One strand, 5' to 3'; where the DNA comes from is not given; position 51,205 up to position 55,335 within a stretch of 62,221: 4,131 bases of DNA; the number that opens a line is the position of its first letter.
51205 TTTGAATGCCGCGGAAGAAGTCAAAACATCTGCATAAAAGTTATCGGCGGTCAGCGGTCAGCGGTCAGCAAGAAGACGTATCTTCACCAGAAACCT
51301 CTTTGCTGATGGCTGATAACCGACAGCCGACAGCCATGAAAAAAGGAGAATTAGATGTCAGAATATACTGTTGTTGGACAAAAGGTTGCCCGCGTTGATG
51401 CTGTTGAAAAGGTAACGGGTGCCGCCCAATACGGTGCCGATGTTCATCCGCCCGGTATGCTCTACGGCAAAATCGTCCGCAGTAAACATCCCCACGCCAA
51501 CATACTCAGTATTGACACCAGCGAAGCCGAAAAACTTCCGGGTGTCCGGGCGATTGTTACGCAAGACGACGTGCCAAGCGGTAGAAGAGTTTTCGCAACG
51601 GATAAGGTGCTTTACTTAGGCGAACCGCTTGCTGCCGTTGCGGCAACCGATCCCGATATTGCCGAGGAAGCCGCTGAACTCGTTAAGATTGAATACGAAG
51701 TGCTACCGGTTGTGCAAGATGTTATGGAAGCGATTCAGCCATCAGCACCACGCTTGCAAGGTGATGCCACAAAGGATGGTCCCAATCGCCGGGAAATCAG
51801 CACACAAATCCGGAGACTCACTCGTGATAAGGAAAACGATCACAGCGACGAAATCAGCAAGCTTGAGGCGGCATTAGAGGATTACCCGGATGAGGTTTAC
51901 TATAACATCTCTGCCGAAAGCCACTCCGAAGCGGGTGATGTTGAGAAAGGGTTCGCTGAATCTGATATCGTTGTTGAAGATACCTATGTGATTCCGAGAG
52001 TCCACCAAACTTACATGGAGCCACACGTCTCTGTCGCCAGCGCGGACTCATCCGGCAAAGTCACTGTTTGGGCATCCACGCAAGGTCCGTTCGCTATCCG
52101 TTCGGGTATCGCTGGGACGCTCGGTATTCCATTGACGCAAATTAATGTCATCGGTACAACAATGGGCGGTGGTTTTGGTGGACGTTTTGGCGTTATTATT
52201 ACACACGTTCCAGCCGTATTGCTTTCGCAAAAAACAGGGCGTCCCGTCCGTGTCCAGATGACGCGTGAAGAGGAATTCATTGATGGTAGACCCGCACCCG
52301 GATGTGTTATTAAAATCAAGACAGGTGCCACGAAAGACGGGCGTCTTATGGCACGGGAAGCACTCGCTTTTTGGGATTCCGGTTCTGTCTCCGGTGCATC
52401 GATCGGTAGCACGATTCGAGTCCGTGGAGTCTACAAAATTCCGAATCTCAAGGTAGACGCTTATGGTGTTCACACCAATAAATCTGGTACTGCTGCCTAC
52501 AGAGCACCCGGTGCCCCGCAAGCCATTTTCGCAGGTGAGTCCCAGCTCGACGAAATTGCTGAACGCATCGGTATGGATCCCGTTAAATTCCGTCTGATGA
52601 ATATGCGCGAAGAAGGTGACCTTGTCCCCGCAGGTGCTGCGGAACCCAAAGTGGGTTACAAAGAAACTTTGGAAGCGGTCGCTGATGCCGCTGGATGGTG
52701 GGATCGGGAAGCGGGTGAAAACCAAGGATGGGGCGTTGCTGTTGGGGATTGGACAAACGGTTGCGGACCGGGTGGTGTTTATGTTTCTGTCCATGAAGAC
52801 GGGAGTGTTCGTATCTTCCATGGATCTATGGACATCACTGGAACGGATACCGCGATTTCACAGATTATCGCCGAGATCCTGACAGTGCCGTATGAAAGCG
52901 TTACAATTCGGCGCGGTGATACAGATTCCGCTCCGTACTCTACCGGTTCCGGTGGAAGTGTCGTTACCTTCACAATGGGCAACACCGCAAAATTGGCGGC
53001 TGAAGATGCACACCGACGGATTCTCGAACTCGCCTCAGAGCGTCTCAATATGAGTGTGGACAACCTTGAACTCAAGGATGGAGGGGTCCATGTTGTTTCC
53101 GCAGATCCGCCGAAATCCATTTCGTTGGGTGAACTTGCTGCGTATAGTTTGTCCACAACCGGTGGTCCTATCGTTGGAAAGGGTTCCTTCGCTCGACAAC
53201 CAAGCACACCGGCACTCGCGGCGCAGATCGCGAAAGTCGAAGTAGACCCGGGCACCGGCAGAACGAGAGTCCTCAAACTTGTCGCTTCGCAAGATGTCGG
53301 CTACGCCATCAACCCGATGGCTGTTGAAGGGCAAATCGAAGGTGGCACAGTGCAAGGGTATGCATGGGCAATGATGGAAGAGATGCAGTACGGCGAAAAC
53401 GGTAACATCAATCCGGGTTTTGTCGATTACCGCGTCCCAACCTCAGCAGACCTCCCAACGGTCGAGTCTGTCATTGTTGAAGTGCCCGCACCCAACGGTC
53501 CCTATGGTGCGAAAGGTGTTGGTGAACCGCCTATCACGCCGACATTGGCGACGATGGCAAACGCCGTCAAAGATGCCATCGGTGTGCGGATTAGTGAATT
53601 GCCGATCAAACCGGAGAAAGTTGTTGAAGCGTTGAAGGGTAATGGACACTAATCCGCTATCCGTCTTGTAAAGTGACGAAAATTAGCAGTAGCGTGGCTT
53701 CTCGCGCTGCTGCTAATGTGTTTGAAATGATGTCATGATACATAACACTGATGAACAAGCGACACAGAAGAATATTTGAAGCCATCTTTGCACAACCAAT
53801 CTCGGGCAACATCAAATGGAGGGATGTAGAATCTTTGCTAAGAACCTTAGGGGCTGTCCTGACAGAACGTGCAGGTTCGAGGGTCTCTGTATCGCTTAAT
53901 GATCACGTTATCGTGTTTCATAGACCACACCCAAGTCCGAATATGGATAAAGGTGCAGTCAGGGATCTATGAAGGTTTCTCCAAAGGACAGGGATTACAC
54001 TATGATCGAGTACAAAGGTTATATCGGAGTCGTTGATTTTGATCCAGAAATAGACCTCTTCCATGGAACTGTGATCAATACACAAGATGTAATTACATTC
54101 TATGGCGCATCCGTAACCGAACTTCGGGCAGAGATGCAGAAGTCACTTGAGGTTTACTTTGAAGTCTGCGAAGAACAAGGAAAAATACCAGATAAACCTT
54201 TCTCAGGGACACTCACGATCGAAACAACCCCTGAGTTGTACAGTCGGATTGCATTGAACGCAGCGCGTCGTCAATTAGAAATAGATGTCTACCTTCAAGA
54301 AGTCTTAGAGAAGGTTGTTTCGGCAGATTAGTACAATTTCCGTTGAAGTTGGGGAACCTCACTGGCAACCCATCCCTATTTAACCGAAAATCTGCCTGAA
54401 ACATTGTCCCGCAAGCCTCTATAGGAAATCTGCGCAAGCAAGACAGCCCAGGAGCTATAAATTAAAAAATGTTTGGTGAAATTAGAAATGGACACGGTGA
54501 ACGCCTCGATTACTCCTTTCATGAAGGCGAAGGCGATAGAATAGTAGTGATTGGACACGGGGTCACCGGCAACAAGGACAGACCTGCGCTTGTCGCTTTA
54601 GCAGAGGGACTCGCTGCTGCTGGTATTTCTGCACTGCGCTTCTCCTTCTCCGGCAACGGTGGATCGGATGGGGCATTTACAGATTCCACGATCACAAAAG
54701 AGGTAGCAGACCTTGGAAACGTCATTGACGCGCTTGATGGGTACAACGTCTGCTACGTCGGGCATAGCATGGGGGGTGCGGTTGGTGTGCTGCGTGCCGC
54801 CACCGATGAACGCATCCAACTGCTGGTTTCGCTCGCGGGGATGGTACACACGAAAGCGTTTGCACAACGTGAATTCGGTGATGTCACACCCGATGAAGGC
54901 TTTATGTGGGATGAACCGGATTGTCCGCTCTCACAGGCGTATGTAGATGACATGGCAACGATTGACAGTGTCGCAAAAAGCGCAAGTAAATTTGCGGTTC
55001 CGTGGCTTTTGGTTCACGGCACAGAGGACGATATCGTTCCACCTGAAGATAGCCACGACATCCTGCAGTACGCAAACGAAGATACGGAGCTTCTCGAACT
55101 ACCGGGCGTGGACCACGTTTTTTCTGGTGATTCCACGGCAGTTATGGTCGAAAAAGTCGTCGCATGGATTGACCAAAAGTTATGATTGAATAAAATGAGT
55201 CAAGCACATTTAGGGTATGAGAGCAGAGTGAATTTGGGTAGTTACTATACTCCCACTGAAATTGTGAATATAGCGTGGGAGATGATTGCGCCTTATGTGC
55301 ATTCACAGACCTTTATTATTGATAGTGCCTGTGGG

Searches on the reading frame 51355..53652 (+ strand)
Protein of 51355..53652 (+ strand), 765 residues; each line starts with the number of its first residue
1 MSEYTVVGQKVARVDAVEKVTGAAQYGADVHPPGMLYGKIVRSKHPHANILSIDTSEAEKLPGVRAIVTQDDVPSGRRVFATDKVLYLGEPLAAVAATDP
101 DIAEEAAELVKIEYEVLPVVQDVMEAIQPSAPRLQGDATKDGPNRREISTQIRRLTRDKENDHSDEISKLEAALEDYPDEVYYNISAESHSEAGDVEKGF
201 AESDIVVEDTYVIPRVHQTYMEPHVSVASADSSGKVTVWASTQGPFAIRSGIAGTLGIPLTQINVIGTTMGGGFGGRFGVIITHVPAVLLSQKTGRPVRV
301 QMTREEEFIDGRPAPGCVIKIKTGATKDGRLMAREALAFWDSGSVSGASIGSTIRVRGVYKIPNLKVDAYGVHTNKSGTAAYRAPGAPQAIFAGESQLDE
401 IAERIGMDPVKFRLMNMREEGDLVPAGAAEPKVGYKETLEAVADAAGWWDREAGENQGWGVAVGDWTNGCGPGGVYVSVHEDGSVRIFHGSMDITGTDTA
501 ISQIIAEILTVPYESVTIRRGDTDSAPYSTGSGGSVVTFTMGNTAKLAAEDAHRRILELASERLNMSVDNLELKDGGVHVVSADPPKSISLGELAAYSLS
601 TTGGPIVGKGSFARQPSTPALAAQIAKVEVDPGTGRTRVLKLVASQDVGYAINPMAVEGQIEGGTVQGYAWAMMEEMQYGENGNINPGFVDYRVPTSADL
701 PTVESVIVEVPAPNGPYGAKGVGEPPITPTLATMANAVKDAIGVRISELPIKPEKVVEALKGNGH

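Call 71: search_protein_families(library=pfam, proteins=[window:51355-53652:+], max_evalue=0.00001)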
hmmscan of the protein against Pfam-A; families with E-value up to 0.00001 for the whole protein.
window:51355-53652:+ (765 aa): 3 families
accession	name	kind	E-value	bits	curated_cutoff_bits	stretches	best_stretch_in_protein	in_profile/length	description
PF02738.23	MoCoBD_1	-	8.1e-71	238.4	27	1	183-417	11-244/244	Molybdopterin cofactor-binding domain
PF20256.3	MoCoBD_2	-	7.9e-65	219.6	27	1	432-701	5-283/283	Molybdopterin cofactor-binding domain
PF01315.27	Ald_Xan_dh_C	-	4.4e-29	101.4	31.3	1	21-118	1-110/110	Aldehyde oxidase and xanthine dehydrogenase, a/b hammerhead domain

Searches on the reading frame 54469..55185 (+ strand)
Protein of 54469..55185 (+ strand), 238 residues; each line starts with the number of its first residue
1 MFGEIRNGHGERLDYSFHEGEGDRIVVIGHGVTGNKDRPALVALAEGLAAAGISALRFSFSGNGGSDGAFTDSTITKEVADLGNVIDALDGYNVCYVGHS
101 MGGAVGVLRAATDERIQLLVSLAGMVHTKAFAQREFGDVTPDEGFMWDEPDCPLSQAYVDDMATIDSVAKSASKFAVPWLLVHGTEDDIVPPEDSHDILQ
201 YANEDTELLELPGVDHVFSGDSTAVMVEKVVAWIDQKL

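Call 71: search_protein_families(library=pfam, proteins=[window:54469-55185:+], max_evalue=0.00001)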
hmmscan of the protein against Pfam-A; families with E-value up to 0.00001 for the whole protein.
window:54469-55185:+ (238 aa): 7 families
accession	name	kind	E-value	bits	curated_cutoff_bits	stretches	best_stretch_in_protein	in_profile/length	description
PF12146.15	Hydrolase_4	-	2.5e-17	63.4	27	2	23-129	4-114/239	Serine aminopeptidase, S33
PF00561.26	Abhydrolase_1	-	9e-12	45.6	25.8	1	25-129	2-106/245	alpha/beta hydrolase fold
PF00326.27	Peptidase_S9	-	2.3e-10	40.8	22.6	1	86-238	52-210/213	Prolyl oligopeptidase family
PF12697.13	Abhydrolase_6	-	8.3e-09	36.9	26.3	1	43-220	19-208/217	Alpha/beta hydrolase family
PF12740.14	PETase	-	6.9e-07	29.4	28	0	170-235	162-230/263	PET hydrolase-like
PF02129.25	Peptidase_S15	-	4.7e-06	26.9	23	0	48-147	47-151/262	X-Pro dipeptidyl-peptidase (S15 family)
PF12695.13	Abhydrolase_5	-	9.5e-06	25.9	27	0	85-127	49-92/164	Alpha/beta hydrolase family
